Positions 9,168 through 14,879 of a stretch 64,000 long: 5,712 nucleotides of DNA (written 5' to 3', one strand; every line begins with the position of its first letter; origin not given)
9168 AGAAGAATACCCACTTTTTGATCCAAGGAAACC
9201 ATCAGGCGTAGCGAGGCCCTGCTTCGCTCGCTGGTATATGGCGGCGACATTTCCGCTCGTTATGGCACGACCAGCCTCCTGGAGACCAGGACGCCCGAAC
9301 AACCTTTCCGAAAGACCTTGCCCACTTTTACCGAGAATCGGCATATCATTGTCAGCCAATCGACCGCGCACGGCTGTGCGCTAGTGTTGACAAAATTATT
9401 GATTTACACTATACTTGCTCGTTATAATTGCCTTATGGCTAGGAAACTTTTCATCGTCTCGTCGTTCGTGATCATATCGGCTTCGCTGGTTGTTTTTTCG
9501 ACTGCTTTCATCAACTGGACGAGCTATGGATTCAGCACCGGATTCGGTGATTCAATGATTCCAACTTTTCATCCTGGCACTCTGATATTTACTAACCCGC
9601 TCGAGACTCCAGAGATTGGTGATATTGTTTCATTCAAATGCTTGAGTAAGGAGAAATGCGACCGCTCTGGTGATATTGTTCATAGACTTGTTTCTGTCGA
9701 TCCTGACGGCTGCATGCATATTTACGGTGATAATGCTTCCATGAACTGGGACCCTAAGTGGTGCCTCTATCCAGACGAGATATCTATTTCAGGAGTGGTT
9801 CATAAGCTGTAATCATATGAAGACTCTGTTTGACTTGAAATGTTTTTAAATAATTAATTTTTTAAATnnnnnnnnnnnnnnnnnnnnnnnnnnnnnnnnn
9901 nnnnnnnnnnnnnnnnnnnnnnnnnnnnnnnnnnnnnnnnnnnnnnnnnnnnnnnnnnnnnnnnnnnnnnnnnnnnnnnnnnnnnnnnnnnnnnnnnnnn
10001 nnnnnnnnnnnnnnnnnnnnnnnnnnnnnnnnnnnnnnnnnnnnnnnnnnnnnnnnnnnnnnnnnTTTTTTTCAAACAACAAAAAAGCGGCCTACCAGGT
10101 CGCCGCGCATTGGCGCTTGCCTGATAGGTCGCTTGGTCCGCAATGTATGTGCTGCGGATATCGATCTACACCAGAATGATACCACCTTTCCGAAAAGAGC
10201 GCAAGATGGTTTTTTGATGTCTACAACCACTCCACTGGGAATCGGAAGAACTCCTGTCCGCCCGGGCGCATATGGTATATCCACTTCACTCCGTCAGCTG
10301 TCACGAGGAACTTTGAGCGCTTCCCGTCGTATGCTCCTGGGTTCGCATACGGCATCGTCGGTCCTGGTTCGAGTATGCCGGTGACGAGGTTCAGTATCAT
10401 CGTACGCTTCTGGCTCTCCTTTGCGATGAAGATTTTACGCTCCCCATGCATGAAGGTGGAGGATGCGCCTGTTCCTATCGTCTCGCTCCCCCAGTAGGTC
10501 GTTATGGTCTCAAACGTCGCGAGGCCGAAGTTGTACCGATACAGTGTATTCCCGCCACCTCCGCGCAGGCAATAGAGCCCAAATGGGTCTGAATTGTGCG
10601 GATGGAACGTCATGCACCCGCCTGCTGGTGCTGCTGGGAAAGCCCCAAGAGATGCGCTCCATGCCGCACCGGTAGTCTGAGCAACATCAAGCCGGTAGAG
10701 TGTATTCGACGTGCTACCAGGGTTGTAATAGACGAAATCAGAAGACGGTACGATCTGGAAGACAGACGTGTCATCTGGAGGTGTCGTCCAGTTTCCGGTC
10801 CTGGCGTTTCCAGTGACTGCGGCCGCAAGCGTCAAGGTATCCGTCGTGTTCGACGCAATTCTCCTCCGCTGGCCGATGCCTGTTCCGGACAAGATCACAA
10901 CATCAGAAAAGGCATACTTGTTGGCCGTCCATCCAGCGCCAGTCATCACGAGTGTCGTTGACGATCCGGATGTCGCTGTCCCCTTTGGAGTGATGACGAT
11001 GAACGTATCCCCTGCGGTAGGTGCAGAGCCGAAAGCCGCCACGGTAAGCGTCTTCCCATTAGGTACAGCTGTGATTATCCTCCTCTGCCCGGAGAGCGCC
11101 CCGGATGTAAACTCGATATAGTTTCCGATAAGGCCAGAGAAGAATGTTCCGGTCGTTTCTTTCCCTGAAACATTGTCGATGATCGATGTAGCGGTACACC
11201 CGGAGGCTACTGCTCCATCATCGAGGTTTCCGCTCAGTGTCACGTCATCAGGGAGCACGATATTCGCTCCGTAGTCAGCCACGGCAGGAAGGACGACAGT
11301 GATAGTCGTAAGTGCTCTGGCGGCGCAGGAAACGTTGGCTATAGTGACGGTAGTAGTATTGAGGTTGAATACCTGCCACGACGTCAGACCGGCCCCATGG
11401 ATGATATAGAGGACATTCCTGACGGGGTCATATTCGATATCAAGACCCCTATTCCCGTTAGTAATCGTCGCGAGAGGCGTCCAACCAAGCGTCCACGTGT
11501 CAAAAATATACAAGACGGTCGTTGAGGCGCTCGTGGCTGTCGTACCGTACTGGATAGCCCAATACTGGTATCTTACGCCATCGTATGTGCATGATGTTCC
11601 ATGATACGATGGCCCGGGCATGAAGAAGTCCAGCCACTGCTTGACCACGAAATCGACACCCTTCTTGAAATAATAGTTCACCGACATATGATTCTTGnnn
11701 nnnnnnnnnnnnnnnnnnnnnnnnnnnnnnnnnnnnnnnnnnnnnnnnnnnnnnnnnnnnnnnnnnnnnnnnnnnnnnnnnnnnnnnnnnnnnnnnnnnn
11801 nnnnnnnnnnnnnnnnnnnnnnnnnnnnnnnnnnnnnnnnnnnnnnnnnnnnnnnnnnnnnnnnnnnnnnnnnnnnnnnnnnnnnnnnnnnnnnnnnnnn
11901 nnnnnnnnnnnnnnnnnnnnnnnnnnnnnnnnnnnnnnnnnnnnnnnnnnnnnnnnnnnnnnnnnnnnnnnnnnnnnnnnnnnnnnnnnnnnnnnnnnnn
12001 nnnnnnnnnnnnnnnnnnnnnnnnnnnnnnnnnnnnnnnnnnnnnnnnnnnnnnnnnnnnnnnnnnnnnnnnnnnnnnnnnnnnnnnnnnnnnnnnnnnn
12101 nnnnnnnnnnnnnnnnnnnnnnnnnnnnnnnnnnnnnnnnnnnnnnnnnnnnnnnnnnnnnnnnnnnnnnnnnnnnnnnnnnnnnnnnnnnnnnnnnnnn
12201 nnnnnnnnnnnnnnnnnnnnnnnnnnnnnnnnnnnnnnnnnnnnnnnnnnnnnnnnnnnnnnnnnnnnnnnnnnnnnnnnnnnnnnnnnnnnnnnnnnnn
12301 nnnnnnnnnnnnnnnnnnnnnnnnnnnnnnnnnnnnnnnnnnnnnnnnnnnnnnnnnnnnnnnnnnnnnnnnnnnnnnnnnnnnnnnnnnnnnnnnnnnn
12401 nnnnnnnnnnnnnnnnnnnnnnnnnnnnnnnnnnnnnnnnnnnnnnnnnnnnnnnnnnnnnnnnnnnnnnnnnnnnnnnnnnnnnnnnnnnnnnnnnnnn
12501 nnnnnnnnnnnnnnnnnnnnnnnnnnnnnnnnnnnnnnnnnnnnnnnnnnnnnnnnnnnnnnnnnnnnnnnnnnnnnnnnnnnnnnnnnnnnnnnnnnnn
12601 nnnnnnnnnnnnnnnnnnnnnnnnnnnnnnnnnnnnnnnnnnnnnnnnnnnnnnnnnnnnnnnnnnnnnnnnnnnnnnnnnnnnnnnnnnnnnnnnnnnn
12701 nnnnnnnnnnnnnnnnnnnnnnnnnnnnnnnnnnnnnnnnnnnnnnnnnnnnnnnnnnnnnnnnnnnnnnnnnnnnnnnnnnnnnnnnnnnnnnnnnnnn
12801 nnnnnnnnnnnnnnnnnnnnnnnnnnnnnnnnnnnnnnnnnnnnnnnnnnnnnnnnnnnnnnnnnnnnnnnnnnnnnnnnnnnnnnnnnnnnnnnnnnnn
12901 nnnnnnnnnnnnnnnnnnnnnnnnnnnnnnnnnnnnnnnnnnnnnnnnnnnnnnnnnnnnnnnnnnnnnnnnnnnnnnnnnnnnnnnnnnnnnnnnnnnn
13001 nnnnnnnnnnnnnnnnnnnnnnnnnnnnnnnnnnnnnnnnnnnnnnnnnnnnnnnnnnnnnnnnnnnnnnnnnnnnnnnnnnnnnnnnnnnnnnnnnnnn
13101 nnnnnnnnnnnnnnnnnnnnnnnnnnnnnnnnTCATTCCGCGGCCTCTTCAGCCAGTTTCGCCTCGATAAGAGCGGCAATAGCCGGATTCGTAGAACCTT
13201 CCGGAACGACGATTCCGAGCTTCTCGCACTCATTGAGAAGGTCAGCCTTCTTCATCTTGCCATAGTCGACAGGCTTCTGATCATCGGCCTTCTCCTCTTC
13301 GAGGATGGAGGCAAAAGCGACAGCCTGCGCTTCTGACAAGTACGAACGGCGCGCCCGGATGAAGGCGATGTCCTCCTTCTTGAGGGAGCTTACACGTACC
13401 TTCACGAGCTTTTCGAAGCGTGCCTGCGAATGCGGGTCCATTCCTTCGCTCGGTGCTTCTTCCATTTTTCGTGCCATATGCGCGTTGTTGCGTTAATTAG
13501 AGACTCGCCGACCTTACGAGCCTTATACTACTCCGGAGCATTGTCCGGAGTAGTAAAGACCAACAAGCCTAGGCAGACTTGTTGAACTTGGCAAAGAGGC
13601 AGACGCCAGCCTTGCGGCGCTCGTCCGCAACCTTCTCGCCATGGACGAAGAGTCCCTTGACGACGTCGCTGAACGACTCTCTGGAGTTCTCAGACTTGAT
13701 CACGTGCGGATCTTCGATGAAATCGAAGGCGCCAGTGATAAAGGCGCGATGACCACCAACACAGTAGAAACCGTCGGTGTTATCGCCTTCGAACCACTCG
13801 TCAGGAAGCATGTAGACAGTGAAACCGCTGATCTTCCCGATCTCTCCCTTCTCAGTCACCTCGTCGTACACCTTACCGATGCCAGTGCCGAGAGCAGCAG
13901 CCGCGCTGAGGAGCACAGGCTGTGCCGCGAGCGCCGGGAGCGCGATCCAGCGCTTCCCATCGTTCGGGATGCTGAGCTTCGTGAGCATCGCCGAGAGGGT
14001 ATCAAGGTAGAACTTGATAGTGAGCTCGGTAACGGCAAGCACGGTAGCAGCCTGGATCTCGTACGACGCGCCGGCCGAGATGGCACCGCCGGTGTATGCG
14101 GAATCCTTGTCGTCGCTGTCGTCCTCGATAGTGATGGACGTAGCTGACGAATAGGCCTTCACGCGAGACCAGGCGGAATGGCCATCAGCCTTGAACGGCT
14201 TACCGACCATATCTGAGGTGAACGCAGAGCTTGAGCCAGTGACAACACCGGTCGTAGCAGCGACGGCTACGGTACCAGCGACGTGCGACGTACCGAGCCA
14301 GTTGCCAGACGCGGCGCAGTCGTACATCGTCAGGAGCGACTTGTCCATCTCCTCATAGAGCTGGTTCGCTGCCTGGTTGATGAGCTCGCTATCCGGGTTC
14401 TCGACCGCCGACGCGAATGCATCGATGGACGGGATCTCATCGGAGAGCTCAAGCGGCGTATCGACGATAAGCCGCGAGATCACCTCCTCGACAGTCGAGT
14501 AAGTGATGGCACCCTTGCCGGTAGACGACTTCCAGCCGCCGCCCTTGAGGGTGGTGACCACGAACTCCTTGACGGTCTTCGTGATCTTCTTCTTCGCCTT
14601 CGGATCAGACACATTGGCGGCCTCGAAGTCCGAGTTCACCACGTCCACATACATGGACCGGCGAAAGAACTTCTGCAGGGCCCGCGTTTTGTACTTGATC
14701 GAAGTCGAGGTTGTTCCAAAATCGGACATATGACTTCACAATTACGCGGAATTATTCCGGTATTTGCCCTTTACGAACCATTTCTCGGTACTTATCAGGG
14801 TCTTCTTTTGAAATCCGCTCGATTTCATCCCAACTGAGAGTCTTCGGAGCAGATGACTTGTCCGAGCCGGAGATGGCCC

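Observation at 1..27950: A ~28-kb phage/prophage module fills the left 44% of the window, with no integrase visible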

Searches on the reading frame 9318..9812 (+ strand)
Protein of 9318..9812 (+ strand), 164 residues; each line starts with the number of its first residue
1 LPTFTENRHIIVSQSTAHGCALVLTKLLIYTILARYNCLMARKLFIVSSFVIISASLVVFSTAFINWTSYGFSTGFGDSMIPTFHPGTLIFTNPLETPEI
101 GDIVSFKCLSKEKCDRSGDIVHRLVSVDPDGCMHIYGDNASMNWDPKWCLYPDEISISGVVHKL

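Call 53: search_protein_families(library=pfam, proteins=[window:9318-9812:+], max_evalue=0.05)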
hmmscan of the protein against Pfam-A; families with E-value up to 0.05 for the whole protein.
window:9318-9812:+ (164 aa): 2 families
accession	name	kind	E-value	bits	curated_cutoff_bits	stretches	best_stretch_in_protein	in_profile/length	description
PF10502.14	Peptidase_S26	-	0.00041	20.8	22.9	1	54-130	10-83/168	Signal peptidase, peptidase S26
PF00717.28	Peptidase_S24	-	0.0072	16.5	23.3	1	75-107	40-72/116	Peptidase S24-like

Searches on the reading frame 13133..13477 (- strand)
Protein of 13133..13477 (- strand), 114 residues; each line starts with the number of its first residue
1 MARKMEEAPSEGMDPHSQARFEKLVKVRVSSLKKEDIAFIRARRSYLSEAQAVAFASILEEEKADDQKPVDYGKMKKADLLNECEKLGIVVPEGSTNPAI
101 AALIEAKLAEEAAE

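Call 18: search_protein_families(library=phrogs, proteins=[window:13133-13477:-], max_evalue=0.01)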
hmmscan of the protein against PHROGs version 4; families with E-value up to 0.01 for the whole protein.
window:13133-13477:- (114 aa): 0 families

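Call 53: search_protein_families(library=pfam, proteins=[window:13133-13477:-], max_evalue=0.05)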
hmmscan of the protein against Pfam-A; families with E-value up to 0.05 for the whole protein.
window:13133-13477:- (114 aa): 1 family
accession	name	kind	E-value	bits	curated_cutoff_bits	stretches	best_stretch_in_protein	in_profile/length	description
PF02618.21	YceG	-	0.019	14.9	32.4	0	31-67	132-170/275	YceG-like family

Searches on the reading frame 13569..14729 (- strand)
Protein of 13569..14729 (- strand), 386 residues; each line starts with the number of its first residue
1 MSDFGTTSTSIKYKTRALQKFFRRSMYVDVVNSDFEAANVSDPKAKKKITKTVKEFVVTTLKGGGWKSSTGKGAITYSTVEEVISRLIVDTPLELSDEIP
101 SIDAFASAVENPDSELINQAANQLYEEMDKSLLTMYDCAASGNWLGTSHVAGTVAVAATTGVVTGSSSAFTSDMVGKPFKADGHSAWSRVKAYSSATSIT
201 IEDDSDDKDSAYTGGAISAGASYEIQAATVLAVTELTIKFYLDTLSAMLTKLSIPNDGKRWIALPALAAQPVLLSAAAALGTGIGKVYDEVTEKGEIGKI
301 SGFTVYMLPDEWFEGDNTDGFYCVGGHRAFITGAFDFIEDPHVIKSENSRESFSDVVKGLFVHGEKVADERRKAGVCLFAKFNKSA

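Call 10: search_protein_families(library=phrogs, proteins=[window:13569-14729:-], max_evalue=0.01)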
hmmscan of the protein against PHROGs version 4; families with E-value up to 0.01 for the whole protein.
window:13569-14729:- (386 aa): 1 family
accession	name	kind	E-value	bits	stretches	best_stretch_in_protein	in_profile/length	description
phrog_20269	-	unknown function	0.0063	16.6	1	151-212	168-229/374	-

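Call 11: search_protein_families(library=pfam, proteins=[window:13569-14729:-], max_evalue=0.01)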
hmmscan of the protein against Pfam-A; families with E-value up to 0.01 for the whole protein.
window:13569-14729:- (386 aa): 0 families

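Call 46: search_protein_representatives(protein=window:13569-14729:-)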
Query: 386 residues. Proteins with E-value up to 0.001 (for the whole library): 97; up to 1e-10: 39; up to 1e-30: 20. The best 97 are listed.
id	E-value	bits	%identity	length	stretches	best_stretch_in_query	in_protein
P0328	3.1e-91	322.8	44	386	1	1-382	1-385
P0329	1.2e-70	255.0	43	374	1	7-382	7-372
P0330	3.9e-65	236.9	38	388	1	4-384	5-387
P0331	1.9e-61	224.8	41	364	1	15-380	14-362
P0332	5.1e-61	223.4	37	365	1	7-382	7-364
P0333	1.7e-52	195.4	40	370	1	71-373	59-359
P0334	1.2e-51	192.6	37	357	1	13-380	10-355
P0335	1.1e-50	189.4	37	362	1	5-381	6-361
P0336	1.6e-47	179.0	37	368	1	2-373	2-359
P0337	4.7e-45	170.9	37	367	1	13-381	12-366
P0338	1.4e-39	152.8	33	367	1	10-379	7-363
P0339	1.7e-38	149.3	34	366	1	1-374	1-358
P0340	1.3e-35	139.8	34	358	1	58-377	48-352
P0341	2.4e-35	138.9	45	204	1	174-381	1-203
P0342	2.6e-35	138.8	31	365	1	10-379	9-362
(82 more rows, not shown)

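Call 48: search_solved_structures(query=A2, max_evalue=1, show_alignments=1)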
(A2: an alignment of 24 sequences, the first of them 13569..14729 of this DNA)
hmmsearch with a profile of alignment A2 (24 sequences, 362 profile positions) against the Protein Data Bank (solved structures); distinct sequences matched with E-value up to 1: 15.
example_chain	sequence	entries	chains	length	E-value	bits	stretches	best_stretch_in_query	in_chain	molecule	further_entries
8e16_I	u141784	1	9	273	4.8e-24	88.1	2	224-348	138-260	Major capsid protein, gp6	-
9jwb_A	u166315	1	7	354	4.7e-14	55.2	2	227-305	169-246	Major capsid protein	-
8i4l_D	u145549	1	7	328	1.7e-08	36.9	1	215-298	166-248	The capsid protein(gp 19) of P-SCSP1u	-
8zdh_A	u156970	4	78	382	0.00042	22.5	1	225-300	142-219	Major Capsid Protein (gp8)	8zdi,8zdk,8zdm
4bml_A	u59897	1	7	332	0.0015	20.7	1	220-298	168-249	MAJOR CAPSID PROTEIN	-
25ve_A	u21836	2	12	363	0.026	16.6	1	137-204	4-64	F2-pyocin side fiber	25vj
23gd_B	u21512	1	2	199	0.042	15.9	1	138-215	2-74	Distal tail protein gp20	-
2xd8_A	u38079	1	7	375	0.05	15.6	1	220-296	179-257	T7-LIKE CAPSID PROTEIN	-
2gbo_A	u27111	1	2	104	0.078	15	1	79-135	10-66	UPF0358 protein EF2458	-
2xvr_A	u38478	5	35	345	0.084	14.9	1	222-293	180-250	MAJOR CAPSID PROTEIN 10A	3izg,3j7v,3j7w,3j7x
5tjt_A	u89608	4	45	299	0.086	14.8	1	227-314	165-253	Major capsid protein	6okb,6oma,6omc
8zvi_A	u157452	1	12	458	0.1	14.6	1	227-314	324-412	Major capsid protein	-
8ho3_A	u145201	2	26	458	0.14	14.1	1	227-313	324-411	Major head protein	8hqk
7mcd_A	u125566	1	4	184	0.39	12.7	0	215-268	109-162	AI-designed TIM-barrel F15C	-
7y23_G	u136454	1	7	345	0.69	11.9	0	226-292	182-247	phage capsid protein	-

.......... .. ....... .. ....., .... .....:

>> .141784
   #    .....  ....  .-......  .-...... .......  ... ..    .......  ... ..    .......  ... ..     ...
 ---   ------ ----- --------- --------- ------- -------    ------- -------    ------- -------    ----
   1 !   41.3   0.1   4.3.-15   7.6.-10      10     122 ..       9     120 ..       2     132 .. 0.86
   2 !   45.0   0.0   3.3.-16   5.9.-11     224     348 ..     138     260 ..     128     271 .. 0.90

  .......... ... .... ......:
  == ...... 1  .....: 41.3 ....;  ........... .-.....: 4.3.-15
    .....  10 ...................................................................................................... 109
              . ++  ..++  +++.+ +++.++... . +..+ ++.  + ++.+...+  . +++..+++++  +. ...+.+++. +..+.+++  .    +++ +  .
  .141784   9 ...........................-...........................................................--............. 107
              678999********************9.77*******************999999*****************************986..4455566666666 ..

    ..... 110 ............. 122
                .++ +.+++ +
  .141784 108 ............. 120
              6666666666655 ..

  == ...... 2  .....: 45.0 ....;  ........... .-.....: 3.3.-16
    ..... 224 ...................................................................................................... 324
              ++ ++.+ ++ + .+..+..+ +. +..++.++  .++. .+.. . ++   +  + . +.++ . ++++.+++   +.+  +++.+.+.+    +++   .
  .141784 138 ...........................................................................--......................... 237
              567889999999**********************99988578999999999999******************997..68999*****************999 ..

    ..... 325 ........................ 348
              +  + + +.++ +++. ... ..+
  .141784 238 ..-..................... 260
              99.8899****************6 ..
